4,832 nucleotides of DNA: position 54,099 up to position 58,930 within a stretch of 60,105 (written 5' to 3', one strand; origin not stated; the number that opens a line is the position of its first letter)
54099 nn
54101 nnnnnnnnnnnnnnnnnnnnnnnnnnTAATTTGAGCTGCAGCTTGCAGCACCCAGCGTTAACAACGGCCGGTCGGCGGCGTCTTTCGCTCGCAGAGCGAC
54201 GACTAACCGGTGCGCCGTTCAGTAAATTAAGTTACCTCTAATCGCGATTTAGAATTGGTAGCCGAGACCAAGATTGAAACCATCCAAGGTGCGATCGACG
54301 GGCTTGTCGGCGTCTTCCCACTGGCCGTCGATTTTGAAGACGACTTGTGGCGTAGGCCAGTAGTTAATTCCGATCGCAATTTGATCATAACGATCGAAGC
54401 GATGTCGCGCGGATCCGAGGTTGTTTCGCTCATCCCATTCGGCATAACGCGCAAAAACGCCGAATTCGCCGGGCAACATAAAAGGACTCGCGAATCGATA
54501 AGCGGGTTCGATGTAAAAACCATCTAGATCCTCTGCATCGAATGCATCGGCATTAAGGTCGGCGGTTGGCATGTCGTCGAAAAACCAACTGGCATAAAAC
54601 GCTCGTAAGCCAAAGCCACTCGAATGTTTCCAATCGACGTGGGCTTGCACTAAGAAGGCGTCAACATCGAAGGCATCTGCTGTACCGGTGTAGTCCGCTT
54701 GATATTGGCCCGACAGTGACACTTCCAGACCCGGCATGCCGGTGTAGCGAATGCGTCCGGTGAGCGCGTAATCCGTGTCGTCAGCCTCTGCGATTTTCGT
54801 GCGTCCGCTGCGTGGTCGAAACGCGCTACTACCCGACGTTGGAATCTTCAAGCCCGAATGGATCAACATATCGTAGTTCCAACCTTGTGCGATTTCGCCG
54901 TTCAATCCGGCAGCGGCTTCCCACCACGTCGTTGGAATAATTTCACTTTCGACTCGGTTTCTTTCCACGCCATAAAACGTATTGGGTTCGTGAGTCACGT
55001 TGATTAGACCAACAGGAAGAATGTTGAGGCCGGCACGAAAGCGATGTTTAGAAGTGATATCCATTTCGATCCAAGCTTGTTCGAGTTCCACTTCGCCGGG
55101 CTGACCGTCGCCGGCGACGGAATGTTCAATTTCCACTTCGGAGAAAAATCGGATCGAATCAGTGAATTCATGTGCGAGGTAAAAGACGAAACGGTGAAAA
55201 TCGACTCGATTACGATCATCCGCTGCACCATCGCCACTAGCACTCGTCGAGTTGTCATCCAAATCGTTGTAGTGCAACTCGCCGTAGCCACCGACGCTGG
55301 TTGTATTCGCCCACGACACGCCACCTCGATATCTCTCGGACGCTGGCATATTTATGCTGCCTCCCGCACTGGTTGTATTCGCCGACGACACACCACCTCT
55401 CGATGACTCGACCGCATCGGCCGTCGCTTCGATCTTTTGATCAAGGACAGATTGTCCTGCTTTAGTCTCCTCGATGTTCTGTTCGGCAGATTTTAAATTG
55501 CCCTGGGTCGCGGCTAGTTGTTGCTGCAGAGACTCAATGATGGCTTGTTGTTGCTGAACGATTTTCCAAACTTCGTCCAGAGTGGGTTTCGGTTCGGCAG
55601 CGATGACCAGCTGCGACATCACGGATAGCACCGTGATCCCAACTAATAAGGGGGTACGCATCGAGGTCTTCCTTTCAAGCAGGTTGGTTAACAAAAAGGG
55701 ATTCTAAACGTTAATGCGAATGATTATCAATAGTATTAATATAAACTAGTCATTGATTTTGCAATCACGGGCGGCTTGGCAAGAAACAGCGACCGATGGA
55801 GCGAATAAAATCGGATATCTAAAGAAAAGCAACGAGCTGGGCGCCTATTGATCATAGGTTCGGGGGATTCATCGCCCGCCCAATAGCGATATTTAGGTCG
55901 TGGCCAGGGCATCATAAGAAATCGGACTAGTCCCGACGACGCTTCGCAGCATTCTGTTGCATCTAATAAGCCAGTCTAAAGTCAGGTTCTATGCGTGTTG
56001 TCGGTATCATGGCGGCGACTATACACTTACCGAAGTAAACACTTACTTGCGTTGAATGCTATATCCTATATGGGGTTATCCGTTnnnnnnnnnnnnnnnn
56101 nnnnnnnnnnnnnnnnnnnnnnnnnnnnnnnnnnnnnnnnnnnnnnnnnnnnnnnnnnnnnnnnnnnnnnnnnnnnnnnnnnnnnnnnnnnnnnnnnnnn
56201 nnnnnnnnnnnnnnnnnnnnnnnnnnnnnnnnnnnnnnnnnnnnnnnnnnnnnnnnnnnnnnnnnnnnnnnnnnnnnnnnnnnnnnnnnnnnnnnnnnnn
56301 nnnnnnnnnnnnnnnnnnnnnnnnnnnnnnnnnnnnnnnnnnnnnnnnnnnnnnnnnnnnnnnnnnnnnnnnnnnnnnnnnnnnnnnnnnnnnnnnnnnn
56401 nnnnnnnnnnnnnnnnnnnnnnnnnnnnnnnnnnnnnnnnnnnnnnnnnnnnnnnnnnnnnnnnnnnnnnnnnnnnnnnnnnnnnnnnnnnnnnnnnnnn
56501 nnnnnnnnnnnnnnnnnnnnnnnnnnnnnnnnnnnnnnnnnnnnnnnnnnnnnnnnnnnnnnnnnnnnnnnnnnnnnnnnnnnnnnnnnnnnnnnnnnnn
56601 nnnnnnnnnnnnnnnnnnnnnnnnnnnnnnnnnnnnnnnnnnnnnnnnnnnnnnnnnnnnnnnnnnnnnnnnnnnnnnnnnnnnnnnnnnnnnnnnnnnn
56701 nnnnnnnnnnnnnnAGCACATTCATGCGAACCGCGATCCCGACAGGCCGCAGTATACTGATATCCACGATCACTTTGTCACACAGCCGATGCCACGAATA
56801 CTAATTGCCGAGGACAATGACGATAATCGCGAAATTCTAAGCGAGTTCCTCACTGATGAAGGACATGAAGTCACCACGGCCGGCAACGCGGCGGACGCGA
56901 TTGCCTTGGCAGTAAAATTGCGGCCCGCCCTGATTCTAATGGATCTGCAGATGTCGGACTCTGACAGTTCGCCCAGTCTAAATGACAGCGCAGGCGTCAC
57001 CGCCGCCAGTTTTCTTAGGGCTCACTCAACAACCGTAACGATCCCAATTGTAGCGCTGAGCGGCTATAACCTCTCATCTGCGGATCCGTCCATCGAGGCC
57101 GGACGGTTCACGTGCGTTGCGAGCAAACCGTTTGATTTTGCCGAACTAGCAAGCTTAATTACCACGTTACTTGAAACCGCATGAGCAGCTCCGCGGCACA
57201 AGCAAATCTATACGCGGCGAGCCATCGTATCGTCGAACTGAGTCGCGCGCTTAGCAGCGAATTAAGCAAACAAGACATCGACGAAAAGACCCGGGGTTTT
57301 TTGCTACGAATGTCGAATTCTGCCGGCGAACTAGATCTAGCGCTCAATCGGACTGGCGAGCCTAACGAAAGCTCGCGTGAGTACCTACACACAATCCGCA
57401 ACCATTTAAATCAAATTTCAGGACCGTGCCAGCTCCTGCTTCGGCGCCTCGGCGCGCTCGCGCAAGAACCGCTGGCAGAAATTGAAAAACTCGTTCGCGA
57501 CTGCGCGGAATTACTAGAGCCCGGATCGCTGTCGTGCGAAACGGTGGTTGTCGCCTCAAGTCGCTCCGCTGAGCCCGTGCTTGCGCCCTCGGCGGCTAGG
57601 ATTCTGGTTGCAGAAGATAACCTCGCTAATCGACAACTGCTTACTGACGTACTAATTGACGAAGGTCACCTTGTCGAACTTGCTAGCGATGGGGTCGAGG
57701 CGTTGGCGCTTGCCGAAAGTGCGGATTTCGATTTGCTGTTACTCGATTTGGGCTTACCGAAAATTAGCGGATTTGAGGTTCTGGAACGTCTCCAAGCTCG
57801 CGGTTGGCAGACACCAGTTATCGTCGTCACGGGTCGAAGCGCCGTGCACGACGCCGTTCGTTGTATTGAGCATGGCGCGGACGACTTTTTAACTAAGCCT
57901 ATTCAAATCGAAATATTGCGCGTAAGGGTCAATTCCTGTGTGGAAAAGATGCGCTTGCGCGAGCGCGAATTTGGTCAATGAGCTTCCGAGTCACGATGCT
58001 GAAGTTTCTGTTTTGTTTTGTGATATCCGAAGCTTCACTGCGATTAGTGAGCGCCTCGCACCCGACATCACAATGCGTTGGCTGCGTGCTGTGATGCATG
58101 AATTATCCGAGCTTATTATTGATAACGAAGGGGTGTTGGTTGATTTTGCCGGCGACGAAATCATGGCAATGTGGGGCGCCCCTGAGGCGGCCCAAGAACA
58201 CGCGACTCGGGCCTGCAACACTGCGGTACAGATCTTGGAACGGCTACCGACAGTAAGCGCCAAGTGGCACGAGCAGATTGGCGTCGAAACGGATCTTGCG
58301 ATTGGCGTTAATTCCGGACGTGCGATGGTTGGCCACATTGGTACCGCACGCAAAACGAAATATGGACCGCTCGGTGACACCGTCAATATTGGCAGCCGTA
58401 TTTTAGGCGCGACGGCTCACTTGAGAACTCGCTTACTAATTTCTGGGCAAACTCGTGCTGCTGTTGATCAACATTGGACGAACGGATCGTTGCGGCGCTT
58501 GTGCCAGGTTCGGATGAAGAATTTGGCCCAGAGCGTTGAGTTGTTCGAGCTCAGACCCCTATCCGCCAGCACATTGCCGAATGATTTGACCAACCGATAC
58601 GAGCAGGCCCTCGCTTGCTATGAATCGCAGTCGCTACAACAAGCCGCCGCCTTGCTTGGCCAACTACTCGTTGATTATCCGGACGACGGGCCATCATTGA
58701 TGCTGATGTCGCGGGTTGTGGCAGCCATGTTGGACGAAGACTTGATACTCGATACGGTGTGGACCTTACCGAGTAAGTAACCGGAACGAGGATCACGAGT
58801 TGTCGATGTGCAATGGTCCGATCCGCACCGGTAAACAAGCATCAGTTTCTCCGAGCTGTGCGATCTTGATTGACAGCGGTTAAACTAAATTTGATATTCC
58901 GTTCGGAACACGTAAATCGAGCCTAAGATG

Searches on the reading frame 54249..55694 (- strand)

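Call 63: search_protein_families(library=pfam, proteins=[window:54249-55694:-], max_evalue=0.00001)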
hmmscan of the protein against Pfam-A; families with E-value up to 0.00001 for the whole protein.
window:54249-55694:- (481 aa): 1 family
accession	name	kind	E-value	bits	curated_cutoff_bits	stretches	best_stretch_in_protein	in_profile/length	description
PF07396.17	Porin_O_P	-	9.3e-06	25.6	20.9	0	151-241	15-106/370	Phosphate-selective porin O and P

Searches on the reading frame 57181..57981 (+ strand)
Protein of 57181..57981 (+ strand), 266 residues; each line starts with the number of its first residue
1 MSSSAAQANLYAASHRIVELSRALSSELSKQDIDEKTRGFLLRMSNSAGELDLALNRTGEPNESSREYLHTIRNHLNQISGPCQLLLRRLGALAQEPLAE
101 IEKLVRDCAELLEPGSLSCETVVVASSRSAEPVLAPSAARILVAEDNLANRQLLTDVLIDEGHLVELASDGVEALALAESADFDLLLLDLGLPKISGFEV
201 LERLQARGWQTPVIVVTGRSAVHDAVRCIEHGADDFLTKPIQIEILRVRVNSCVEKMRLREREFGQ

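Call 38: search_protein_families(library=pfam, proteins=[window:57181-57981:+], max_evalue=0.0001)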
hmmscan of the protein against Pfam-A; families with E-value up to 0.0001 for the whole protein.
window:57181-57981:+ (266 aa): 1 family
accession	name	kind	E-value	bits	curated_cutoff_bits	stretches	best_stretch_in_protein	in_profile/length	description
PF00072.30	Response_reg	-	2.2e-28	99.1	30.2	1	141-250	1-110/111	Response regulator receiver domain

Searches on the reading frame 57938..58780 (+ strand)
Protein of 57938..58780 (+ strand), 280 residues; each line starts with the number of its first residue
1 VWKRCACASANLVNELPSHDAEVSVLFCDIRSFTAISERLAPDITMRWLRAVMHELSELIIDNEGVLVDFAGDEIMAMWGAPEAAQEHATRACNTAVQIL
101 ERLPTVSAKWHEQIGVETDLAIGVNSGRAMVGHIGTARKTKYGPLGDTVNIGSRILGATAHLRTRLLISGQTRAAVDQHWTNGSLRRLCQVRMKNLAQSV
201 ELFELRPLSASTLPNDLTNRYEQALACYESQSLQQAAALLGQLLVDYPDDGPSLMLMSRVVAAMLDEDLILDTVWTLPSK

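Call 38: search_protein_families(library=pfam, proteins=[window:57938-58780:+], max_evalue=0.0001)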
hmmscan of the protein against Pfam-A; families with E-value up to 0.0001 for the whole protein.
window:57938-58780:+ (280 aa): 1 family
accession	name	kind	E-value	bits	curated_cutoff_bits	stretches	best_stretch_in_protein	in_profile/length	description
PF00211.25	Guanylate_cyc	-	2.5e-19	70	21.9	1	21-177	7-156/183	Adenylate and Guanylate cyclase catalytic domain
